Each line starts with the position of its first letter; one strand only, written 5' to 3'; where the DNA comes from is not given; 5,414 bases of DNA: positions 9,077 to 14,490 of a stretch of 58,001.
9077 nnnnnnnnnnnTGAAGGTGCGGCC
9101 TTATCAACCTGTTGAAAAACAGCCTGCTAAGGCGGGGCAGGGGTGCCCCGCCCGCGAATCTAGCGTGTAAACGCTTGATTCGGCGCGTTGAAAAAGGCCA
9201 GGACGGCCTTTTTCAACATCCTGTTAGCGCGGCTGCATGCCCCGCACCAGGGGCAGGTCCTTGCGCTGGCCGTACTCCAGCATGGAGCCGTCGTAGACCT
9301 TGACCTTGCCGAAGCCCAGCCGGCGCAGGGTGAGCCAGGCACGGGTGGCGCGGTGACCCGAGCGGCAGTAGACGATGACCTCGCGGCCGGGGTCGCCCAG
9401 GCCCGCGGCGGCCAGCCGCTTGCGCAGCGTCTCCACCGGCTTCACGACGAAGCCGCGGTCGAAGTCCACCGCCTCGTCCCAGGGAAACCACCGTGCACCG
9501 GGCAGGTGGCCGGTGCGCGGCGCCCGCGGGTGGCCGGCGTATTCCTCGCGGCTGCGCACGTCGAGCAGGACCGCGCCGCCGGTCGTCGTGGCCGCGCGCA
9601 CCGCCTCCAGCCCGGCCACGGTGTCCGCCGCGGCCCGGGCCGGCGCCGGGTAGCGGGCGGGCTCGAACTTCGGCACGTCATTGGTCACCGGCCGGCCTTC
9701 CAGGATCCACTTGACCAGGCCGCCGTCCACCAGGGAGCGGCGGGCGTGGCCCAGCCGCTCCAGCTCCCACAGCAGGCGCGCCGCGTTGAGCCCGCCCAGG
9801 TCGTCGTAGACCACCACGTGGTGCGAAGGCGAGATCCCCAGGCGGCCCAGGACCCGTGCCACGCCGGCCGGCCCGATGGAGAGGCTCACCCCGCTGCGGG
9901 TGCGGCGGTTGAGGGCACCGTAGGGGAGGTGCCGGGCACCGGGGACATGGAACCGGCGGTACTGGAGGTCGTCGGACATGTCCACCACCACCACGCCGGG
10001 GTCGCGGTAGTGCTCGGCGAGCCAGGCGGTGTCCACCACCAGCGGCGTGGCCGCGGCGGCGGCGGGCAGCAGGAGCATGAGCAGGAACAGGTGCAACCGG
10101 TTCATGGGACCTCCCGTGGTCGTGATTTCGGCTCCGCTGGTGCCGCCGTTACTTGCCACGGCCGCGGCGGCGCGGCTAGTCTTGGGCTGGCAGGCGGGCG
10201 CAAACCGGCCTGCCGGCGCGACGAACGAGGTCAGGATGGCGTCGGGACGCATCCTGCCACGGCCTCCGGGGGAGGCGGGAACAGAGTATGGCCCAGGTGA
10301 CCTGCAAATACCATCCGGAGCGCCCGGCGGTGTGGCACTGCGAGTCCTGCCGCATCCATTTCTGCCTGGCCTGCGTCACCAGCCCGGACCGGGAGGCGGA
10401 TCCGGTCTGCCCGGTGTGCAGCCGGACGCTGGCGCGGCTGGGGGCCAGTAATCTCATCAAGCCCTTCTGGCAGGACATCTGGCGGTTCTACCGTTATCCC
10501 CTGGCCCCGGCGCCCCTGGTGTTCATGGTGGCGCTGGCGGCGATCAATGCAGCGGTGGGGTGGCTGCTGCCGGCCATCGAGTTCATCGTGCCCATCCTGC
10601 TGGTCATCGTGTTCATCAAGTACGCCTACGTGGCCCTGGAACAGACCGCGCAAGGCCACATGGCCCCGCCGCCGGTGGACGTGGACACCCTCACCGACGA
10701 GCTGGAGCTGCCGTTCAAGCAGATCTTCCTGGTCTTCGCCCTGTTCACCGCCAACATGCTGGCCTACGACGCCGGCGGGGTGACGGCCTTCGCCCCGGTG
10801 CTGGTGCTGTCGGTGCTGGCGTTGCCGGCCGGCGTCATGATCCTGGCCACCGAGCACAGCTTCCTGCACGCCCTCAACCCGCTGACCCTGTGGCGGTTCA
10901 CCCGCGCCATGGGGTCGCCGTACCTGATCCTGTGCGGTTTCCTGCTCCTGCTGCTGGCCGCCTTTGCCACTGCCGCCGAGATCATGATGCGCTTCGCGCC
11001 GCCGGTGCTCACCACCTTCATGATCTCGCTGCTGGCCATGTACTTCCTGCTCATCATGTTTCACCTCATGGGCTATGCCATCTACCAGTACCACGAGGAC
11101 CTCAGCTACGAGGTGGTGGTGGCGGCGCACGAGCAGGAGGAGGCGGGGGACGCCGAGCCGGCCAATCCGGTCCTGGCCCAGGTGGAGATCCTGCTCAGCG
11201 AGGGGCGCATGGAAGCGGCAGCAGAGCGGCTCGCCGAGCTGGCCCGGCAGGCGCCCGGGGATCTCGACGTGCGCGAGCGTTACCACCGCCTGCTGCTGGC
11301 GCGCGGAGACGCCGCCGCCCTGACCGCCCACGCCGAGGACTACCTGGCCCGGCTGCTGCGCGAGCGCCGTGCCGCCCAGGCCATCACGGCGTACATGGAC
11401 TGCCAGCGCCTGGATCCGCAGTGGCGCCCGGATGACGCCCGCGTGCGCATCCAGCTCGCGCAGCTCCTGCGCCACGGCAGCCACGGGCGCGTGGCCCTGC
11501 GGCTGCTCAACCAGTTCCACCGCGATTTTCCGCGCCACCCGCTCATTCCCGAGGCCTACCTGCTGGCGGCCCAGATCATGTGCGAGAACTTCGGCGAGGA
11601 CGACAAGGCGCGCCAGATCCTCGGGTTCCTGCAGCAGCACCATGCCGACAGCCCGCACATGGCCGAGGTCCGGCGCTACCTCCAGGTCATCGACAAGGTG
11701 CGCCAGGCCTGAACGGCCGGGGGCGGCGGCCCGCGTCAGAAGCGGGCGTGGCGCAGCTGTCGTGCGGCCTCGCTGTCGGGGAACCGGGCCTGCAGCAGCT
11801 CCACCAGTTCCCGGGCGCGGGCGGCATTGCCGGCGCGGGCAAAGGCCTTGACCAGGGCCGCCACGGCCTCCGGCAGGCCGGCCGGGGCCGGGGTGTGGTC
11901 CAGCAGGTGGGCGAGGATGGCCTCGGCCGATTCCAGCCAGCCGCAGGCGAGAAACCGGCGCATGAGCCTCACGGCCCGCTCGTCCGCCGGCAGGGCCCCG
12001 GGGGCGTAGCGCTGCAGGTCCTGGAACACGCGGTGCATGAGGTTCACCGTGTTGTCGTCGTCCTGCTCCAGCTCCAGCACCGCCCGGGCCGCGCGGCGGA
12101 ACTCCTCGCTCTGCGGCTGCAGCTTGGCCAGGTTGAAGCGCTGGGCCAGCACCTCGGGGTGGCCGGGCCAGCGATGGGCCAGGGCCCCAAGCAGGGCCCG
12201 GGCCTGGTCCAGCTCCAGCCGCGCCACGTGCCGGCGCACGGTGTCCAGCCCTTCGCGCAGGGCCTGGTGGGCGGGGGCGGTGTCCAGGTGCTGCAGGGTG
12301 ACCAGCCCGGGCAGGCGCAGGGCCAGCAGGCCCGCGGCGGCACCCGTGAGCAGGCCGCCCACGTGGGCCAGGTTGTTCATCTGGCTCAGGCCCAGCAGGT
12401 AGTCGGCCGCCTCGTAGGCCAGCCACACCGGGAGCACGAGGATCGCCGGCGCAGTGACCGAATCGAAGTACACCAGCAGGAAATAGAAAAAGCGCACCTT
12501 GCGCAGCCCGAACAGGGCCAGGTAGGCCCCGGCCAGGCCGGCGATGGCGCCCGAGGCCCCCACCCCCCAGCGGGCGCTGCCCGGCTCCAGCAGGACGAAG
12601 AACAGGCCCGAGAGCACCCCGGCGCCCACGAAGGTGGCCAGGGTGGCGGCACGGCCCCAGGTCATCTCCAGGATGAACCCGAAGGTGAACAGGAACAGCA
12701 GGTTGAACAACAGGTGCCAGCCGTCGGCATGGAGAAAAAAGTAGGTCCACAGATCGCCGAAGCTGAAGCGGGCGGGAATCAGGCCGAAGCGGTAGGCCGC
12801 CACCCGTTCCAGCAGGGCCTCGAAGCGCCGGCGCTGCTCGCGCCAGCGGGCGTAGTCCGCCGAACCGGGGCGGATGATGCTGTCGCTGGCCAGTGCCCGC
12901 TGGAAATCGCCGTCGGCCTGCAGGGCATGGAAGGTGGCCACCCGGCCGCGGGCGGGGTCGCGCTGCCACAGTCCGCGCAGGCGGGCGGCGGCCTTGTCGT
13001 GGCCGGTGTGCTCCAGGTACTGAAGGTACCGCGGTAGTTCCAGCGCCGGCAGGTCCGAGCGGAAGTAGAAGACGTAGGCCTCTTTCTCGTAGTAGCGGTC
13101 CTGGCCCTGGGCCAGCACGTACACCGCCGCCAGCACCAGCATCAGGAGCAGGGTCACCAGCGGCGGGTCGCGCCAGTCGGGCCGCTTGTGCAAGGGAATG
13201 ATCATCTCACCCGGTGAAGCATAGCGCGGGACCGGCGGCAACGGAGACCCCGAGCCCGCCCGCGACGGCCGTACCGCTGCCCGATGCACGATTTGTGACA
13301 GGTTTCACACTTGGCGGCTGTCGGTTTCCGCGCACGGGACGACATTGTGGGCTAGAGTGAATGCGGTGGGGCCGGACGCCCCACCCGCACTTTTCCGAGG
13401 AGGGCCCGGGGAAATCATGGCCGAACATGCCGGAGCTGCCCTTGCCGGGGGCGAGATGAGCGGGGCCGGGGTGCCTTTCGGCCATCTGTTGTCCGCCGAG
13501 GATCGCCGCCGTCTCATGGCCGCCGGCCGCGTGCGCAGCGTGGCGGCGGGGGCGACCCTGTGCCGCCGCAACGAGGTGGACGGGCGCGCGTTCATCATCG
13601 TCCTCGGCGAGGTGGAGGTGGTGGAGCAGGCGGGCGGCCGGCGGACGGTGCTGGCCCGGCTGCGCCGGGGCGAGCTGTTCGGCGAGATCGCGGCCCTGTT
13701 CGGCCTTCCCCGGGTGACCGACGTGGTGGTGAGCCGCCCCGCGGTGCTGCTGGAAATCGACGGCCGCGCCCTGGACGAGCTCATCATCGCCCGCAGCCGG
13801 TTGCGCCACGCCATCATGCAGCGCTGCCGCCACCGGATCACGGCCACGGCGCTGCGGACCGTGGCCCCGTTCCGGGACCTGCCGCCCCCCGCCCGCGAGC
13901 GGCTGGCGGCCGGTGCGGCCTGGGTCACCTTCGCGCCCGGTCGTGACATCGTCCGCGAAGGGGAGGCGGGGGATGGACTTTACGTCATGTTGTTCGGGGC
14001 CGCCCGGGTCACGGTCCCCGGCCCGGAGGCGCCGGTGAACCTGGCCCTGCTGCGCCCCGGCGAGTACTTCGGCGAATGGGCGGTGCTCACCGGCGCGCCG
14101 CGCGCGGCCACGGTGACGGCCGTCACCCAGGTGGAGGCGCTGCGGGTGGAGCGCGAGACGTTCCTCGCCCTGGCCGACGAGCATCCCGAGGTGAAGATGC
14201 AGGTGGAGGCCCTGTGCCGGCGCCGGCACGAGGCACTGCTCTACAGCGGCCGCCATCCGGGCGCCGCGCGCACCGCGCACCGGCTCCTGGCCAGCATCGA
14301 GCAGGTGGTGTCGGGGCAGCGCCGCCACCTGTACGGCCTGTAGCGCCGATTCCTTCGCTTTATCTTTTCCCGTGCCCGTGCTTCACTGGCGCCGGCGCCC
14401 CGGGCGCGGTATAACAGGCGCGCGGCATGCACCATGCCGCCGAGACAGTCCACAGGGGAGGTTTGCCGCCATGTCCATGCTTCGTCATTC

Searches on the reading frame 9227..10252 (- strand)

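Call 30: search_protein_families(library=pfam, proteins=[window:9227-10252:-], max_evalue=0.01)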
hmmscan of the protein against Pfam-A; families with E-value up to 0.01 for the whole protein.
window:9227-10252:- (342 aa): 1 family
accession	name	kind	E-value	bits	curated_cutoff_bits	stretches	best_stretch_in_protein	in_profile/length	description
PF00581.25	Rhodanese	-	1e-31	109.8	22.2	2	219-327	6-99/102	Rhodanese-like domain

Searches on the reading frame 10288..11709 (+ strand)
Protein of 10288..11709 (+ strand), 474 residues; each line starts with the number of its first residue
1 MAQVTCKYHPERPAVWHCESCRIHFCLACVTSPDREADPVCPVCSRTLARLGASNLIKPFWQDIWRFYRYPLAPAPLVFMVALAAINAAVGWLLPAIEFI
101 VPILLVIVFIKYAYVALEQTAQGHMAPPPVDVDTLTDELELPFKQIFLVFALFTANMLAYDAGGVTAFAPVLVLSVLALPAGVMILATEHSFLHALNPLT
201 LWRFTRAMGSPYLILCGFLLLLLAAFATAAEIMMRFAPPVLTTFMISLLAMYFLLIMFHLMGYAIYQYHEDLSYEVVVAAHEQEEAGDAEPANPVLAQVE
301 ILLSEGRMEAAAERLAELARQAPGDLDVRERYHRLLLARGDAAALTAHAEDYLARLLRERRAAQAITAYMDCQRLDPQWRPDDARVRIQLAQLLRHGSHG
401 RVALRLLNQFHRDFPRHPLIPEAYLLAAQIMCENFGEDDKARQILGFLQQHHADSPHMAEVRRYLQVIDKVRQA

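Call 30: search_protein_families(library=pfam, proteins=[window:10288-11709:+], max_evalue=0.01)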
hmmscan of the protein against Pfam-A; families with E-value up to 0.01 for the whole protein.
window:10288-11709:+ (474 aa): 6 families
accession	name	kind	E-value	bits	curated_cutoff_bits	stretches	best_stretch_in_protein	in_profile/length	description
PF14559.12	TPR_19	-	2.2e-06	28.3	25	0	302-358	1-53/68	Tetratricopeptide repeat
PF13428.12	TPR_14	-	5.9e-05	23.8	23.5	0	295-334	4-43/44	Tetratricopeptide repeat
PF00643.29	zf-B_box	-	0.0016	19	24.1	1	5-31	5-31/42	B-box zinc finger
PF13174.12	TPR_6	-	0.0022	19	26.3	0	422-455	1-33/33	Tetratricopeptide repeat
PF13630.11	SdpI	-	0.004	17.7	28.2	1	201-256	21-69/71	SdpI/YfhL protein family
PF20225.4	DUF6584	-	0.0046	17.5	27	1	293-343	4-54/171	Family of unknown function (DUF6584)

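Call 81: search_protein_families(library=ncbifam, proteins=[window:10288-11709:+], max_evalue=0.001)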
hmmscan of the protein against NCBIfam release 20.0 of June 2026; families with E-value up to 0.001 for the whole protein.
window:10288-11709:+ (474 aa): 0 families

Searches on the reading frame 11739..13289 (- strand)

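Call 64: search_protein_families(library=pfam, proteins=[window:11739-13289:-], max_evalue=0.0001)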
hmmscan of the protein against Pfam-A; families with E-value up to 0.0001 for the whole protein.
window:11739-13289:- (517 aa): 1 family
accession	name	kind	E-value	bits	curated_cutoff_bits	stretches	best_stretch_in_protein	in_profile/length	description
PF01694.28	Rhomboid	-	7.3e-24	85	22.6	1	180-324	7-141/143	Rhomboid domain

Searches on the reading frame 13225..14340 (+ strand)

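Call 64: search_protein_families(library=pfam, proteins=[window:13225-14340:+], max_evalue=0.0001)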
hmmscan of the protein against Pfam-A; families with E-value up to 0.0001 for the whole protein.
window:13225-14340:+ (372 aa): 1 family
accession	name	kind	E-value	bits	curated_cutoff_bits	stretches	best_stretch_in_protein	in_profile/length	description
PF00027.35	cNMP_binding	-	9.9e-37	125.2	27.5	2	234-320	2-89/89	Cyclic nucleotide-binding domain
